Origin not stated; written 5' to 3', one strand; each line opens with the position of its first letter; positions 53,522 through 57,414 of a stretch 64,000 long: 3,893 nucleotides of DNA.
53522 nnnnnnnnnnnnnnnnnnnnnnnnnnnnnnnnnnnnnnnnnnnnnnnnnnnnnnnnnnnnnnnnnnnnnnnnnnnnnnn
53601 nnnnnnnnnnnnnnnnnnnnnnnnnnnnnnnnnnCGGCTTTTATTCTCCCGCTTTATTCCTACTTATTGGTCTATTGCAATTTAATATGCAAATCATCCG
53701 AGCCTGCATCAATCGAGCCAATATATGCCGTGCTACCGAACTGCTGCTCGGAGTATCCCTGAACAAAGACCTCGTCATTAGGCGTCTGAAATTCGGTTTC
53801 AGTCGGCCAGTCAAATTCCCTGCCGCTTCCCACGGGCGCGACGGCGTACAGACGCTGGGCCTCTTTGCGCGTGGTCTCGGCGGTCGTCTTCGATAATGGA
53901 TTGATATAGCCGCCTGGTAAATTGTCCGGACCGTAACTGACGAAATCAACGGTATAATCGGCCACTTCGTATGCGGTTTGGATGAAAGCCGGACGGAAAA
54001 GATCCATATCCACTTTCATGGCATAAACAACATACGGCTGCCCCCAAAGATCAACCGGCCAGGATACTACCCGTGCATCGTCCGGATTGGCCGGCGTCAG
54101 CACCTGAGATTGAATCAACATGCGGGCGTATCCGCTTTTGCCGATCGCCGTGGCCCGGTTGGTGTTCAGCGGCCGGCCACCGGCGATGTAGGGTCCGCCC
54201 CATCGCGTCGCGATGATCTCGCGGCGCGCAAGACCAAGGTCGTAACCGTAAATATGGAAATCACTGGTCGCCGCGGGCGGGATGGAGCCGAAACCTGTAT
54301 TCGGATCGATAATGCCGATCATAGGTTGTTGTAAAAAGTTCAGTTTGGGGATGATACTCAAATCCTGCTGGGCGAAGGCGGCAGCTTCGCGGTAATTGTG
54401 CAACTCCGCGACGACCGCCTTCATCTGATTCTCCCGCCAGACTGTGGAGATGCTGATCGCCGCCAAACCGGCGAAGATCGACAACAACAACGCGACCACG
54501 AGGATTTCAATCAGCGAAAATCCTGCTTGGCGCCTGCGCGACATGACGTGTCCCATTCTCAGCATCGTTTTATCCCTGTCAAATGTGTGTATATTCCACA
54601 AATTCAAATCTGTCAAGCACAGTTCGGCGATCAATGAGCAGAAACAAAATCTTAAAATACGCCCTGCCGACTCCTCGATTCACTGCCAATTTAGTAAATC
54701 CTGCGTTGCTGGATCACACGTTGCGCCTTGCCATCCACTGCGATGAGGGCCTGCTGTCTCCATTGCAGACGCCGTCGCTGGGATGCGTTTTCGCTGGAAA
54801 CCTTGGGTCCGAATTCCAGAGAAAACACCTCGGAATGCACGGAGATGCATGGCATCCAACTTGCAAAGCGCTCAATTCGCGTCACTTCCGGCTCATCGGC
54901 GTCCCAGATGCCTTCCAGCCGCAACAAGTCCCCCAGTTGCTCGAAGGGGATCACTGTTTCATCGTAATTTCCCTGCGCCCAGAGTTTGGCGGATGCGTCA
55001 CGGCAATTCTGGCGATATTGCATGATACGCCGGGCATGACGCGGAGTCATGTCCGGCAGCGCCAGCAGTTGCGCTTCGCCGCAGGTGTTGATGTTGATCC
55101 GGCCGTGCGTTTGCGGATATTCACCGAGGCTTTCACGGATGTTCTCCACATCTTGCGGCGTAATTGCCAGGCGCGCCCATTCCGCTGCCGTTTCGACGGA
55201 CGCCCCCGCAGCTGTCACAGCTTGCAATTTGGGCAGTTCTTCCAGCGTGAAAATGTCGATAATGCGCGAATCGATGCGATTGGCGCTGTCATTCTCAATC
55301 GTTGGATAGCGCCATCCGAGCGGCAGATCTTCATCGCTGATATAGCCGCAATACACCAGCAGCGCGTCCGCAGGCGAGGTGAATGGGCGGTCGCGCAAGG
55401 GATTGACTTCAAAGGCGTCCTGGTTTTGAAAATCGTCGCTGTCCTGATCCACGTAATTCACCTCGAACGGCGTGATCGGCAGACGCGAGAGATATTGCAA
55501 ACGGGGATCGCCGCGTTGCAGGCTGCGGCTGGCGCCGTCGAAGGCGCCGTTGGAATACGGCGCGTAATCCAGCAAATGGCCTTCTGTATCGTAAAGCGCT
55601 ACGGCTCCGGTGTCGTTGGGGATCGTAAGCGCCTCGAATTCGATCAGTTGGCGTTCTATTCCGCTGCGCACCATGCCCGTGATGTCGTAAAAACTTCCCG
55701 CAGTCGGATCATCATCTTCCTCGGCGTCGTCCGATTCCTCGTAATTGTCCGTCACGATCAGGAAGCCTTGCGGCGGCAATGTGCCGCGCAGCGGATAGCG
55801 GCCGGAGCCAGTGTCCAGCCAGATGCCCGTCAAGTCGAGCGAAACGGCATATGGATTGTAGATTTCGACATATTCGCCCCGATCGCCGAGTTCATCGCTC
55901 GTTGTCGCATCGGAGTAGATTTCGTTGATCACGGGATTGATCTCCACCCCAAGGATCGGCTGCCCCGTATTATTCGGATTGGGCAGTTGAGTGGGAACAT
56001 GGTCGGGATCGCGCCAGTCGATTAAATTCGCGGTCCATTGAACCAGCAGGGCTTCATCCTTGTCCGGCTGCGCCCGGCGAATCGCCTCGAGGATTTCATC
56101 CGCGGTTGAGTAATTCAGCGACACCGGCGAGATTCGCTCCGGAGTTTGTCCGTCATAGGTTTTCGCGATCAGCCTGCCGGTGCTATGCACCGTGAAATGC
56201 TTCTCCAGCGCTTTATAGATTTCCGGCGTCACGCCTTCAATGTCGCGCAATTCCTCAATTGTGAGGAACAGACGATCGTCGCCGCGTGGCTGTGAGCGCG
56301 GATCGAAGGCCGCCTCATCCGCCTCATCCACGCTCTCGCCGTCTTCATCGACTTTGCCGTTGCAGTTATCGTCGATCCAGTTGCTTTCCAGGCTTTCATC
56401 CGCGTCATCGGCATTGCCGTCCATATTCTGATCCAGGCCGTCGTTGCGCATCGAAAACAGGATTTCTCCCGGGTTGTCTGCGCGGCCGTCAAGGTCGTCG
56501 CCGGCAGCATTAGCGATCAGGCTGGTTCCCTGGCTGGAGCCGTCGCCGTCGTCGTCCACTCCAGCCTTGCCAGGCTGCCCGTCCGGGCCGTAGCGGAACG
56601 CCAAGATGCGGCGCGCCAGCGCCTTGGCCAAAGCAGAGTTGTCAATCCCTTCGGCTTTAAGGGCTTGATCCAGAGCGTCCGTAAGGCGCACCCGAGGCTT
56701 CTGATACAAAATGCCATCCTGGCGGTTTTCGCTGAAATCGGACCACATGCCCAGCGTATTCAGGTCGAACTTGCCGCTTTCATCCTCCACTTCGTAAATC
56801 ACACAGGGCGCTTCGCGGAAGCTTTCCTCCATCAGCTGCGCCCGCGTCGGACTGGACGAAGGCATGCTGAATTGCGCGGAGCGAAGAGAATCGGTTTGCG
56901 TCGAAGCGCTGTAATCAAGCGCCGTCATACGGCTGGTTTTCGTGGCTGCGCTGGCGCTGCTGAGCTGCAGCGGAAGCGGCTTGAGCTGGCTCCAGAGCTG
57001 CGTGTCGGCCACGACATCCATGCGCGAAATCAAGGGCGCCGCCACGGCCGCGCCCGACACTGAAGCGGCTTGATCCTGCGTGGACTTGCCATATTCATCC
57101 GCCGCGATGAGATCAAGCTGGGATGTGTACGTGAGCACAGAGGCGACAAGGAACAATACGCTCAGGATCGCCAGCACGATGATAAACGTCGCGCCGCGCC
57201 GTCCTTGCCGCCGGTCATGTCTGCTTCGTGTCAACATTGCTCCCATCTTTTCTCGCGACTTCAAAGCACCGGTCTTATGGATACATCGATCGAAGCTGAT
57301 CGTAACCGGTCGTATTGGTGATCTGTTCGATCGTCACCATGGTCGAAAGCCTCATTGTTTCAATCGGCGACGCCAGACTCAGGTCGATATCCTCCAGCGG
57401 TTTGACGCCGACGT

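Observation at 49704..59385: Ten back-to-back prepilin-type genes: a gspH/I/J/K-like set followed by six oversized GspG-like paralogues, with no gspL/M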

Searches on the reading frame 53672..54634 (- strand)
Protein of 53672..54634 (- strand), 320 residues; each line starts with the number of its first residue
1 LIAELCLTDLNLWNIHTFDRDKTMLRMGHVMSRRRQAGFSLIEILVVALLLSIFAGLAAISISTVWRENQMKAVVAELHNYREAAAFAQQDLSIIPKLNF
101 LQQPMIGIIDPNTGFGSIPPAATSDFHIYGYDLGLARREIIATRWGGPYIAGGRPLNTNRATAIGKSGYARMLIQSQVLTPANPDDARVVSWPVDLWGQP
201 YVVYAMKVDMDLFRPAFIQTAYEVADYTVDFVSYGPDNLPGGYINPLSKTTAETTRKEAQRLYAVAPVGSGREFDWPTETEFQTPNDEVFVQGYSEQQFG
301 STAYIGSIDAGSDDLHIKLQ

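Call 3: search_protein_families(library=pfam, proteins=[window:53672-54634:-], max_evalue=0.1)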
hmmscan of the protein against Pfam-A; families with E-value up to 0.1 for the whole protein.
window:53672-54634:- (320 aa): 2 families
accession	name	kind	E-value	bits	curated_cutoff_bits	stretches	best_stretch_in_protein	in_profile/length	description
PF07963.17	N_methyl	-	2.8e-07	30.3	21.2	1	33-58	1-26/27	Prokaryotic N-terminal methylation motif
PF11780.13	DUF3318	-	0.073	13.4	25.9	0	48-89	98-137/141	Protein of unknown function (DUF3318)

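Call 4: search_protein_families(library=ncbifam, proteins=[window:53672-54634:-], max_evalue=0.1)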
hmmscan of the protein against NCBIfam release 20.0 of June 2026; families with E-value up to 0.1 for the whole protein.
window:53672-54634:- (320 aa): 9 families
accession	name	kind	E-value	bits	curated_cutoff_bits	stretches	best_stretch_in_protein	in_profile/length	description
TIGR01708.2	typeII_sec_gspH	equivalog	1.8e-06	28.1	80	1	36-95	1-64/169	type II secretion system minor pseudopilin GspH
TIGR02532.1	IV_pilin_GFxxxE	domain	8.1e-05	22.3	16.3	1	36-59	1-24/24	prepilin-type N-terminal cleavage/methylation domain-containing protein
TIGR01710.1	typeII_sec_gspG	equivalog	0.00014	21.9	88.85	1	38-92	2-56/134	type II secretion system major pseudopilin GspG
TIGR02596.1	TIGR02596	subfamily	0.00051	20.2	70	1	39-90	1-52/196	Verru_Chthon cassette protein D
NF007800.0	PRK10506.1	equivalog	0.011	15.6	158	1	33-67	5-39/163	prepilin peptidase-dependent protein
NF040982.1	ComGD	equivalog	0.016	15.7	70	1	37-78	2-43/139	competence type IV pilus minor pilin ComGD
NF006453.0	PRK08808.1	equivalog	0.02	13.9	295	1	31-63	1-33/211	type II secretion system protein J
NF007862.0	PRK10574.1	equivalog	0.031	14.4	138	1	34-84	2-52/145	prepilin peptidase-dependent pilin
TIGR02523.1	type_IV_pilV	equivalog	0.06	13.8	52.2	1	36-61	1-25/139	type IV pilus modification protein PilV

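Call 55: search_solved_structures(query=A3, max_evalue=1, show_alignments=0)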
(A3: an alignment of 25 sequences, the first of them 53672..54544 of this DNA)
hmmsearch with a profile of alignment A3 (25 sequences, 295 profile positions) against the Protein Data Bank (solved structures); distinct sequences matched with E-value up to 1: 16.
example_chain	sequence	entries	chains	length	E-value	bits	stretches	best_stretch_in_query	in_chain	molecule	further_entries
7tgg_A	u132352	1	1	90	1.9e-10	43.8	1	9-75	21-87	Geopilin domain 1 protein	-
9egp_A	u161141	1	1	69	4.8e-08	35.9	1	11-75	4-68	Geopilin domain 1 protein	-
2m7g_A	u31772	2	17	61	1.3e-07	34.5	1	18-75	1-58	Geopilin domain 1 protein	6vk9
8pfb_G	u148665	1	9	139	9.9e-05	25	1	18-65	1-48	Type IV pilin PilE1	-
9laa_A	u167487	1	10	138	0.00022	23.9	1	9-38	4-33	Type IV pilin protein PilA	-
8tob_GA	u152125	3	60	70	0.00081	22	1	19-65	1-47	Fimbrial protein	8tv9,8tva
5wda_A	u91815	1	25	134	0.0016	21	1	18-76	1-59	General secretion pathway protein G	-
1oqw_A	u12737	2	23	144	0.0016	21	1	18-64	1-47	Fimbrial protein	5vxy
8tum_e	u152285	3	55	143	0.0019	20.8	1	18-52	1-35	Type IV major pilin protein PilA | Pilin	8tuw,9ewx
8tj2_C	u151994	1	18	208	0.0022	20.6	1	18-60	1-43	Type IV major pilin protein PilA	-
3sok_A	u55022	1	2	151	0.06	15.9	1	18-38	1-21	Fimbrial protein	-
6gv9_A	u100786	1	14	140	0.066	15.7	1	18-55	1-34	Prepilin peptidase-dependent protein D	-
9lab_B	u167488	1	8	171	0.2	14.2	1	13-38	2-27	MSHA major pilin subunit MshA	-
1ay2_A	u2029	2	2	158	0.38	13.2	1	18-40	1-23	TYPE 4 PILIN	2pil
6xxd_A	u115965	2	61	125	0.48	12.9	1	18-41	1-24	PilA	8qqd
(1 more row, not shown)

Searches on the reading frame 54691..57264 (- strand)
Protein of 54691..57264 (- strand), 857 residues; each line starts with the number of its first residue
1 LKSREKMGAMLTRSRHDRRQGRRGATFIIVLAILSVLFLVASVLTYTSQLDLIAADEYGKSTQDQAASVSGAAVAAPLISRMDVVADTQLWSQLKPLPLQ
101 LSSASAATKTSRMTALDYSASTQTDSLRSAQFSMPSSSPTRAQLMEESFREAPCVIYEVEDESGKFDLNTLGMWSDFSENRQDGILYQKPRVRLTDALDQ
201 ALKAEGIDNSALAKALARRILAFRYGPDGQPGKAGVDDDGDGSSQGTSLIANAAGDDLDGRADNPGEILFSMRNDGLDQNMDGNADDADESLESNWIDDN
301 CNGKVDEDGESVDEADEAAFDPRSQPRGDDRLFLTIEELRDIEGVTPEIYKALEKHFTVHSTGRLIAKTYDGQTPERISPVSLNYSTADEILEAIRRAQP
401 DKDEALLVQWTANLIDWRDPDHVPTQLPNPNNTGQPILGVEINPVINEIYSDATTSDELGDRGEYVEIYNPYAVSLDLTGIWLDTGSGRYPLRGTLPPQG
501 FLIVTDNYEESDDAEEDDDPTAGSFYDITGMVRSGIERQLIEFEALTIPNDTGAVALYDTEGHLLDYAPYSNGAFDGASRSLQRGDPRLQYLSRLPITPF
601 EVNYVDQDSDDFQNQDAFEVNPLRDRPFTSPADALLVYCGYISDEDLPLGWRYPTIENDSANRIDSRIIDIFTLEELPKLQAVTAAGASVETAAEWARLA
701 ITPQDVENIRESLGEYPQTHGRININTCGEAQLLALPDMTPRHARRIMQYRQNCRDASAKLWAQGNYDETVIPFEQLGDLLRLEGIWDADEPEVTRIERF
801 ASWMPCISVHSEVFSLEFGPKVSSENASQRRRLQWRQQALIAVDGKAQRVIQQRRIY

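Call 3: search_protein_families(library=pfam, proteins=[window:54691-57264:-], max_evalue=0.1)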
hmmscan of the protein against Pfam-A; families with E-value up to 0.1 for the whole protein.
window:54691-57264:- (857 aa): 4 families
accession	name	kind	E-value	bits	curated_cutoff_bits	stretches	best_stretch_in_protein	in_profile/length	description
PF00932.25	LTD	-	1.3e-08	35.6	34.3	1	445-568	9-105/109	Lamin Tail Domain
PF12836.13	HHH_3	-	7.8e-08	32.7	27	1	721-752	4-35/65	Helix-hairpin-helix motif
PF21687.3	T2SSK_1st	-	1.7e-05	25.9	26.2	1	306-359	49-104/107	Type II secretion system (T2SS), protein K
PF00633.29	HHH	-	0.04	14.2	24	0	335-348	9-22/30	Helix-hairpin-helix motif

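Call 4: search_protein_families(library=ncbifam, proteins=[window:54691-57264:-], max_evalue=0.1)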
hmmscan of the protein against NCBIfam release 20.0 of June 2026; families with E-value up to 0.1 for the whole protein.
window:54691-57264:- (857 aa): 2 families
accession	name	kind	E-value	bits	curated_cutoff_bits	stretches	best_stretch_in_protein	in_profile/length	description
NF037980.1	T2SS_GspK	equivalog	8.5e-17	61.6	130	3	305-363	148-210/307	type II secretion system minor pseudopilin GspK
TIGR01259.1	comE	subfamily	0.021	14.8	152.35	0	721-753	58-90/120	comEA protein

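Call 22: find_related_loci(query=window:54691-57264:-, collection=genome_contigs, flank=10000)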
Query window:54691-57264:- (857 aa) in genome_contigs; peptide patterns used: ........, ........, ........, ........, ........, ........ (x = any residue, [..] = any of these).
562 stretches matched a pattern, but none encodes a relative of the query by tblastn (E <= 1e-3).

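Call 38: find_homologous_proteins(query=window:54691-57264:-, max_evalue=0.001)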
Query window:54691-57264:- (857 aa): 7 proteins with E <= 0.001 among 8000 candidates.
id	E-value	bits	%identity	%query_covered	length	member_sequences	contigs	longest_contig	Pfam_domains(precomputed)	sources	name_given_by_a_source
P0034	0.0e+0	1919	100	99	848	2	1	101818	PF00932.26,PF21687.4,PF12836.14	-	-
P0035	2.3e-135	471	35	97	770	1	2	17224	PF00932.26,PF21687.4,PF12836.14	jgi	jgi:hypothetical protein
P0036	5.7e-99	350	32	83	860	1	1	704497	PF00932.26,PF21687.4,PF12836.14,PF03934.20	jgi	-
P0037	5.3e-91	324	31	93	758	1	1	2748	PF00932.26,PF12836.14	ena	-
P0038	2.7e-86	309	30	95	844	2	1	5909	PF00932.26,PF21687.4,PF12836.14,PF03934.20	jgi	-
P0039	2.9e-82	295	30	97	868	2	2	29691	PF00932.26,PF21687.4,PF12836.14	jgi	jgi:type II secretory pathway component PulK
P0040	1.2e-69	254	28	87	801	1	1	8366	PF00932.26,PF03934.20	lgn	-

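Call 71: predict_structure(alignment_id=A4)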
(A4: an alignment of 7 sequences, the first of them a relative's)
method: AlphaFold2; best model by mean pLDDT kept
length: 848 residues; sequences in the alignment: 7
mean_pLDDT: 50.6   pTM: 0.42
mean pLDDT of the five models: 50.6, 50.2, 46.2, 45.8, 43.3
residues with pLDDT >= 90: 0; 70-90: 198; 50-70: 203; < 50: 447
segments of 3 or more residues with pLDDT < 50: 1-15, 42-48, 71-145, 164-181, 223-249, 251-253, 255-265, 267-270, 274-319, 354-377, 407-416, 423-432, 445-451, 500-527, 563-571, 576-711, 815-818, 820-824
pLDDT, mean of each block of 10 residues (from residue 1): 39 56 81 64 48 57 56 35 26 24 23 26 27 27 50 77 46 31 73 83 82 70 44 28 35 45 44 44 35 38 28 32 71 85 84 38 27 43 59 59 48 47 43 66 51 69 75 82 80 72 40 37 41 75 70 62 40 48 25 26 25 26 35 28 34 34 24 29 32 32 31 72 83 85 73 60 63 71 64 69 70 50 58 57 59
secondary structure, 60 per line:
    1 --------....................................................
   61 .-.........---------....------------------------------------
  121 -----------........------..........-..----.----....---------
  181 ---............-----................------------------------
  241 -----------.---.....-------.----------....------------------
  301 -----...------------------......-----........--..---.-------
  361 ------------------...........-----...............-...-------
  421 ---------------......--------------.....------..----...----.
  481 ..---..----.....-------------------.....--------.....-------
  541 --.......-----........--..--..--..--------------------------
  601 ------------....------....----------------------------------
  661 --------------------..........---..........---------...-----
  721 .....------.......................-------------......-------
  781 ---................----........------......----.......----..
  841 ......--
elements in order (helices of 4 or more, strands of 3 or more residues): H9-61 H63-71 H81-84 H132-139 E146-152 H168-171 H185-195 H201-216 H256-260 H279-282 H327-332 H338-345 H379-389 H395-409 E436-441 E456-460 E473-475 E480-482 E492-496 H516-520 E529-533 E543-549 E555-562 H613-616 H623-626 H681-690 H694-703 E713-715 H721-725 H732-754 H768-773 H784-797 E804-811 H818-823 E828-834 E839-846

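Call 82: find_encoding_contigs(protein=P0036, flank=10000, max_places=1)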
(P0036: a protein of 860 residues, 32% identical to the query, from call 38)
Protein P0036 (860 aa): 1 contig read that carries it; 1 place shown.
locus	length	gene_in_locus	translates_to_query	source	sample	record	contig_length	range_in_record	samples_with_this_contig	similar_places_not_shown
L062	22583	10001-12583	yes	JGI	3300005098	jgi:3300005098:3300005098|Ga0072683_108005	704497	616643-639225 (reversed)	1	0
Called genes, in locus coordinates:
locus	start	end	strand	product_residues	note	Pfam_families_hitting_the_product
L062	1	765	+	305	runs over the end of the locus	PF02557:VanY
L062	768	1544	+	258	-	PF03309:Pan_kinase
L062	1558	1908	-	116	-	-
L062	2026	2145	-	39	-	-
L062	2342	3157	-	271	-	PF00041:fn3 (weak)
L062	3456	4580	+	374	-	PF00437:T2SSE, PF20720:nSTAND3 (faint)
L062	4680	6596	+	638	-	PF05157:MshEN, PF00437:T2SSE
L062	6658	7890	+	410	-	PF28597:T2SSF_N, PF00482:T2SSF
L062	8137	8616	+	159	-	-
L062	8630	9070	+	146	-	-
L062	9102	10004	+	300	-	-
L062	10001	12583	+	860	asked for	PF12836:HHH_3 (faint), PF21687:T2SSK_1st (weak), PF00932:LTD (weak), PF03934:T2SSK (faint)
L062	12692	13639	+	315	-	PF07963:N_methyl (weak)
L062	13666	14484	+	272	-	-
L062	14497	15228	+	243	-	PF07963:N_methyl (weak)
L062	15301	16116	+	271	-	PF07963:N_methyl (weak)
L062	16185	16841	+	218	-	PF07963:N_methyl, PF08334:T2SSG (faint)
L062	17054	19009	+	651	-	PF00639:Rotamase, PF13145:Rotamase_2 (weak), PF13616:Rotamase_3 (faint), PF13145:Rotamase_2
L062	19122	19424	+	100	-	PF01909:NTP_transf_2, PF18765:Polbeta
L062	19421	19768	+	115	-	PF01934:HepT-like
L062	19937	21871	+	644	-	PF23193:NOMO_3rd (faint), PF13620:CarboxypepD_reg (weak), PF13715:CarbopepD_reg_2 (weak), PF13620:CarboxypepD_reg, PF13715:CarbopepD_reg_2 (weak), PF13620:CarboxypepD_reg, PF13715:CarbopepD_reg_2 (weak), PF13205:Big_5, +5 more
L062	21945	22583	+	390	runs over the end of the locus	PF21016:RlmN_N, PF04055:Radical_SAM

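Call 83: find_encoding_contigs(protein=P0039, flank=10000, max_places=1)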
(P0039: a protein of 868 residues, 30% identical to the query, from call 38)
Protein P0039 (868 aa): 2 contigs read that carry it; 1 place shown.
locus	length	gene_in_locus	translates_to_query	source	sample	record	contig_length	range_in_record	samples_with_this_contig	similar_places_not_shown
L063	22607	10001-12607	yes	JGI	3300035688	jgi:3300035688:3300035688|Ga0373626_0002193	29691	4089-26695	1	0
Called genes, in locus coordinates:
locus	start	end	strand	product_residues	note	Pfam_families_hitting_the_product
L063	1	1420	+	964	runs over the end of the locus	PF00404:Dockerin_1, PF03781:FGE-sulfatase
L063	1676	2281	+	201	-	-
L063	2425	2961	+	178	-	PF00963:Cohesin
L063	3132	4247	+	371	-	PF00437:T2SSE, PF20720:nSTAND3 (faint)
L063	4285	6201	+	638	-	PF05157:MshEN, PF00437:T2SSE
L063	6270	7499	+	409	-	PF28597:T2SSF_N, PF00482:T2SSF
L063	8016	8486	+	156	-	-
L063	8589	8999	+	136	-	-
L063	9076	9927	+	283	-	-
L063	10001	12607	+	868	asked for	PF21687:T2SSK_1st (faint), PF12836:HHH_3 (faint), PF00932:LTD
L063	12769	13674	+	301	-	PF07963:N_methyl (weak)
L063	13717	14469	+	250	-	-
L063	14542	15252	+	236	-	-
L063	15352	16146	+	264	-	-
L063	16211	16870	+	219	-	PF07963:N_methyl, PF08334:T2SSG (faint)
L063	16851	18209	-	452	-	PF00595:PDZ (faint), PF17820:PDZ_6, PF19238:Radical_SAM_2, PF04459:DUF512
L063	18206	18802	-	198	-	PF01066:CDP-OH_P_transf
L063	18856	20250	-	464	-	PF03783:CsgG, PF16538:FlgT_C (weak)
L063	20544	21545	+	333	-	PF00072:Response_reg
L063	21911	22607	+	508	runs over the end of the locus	-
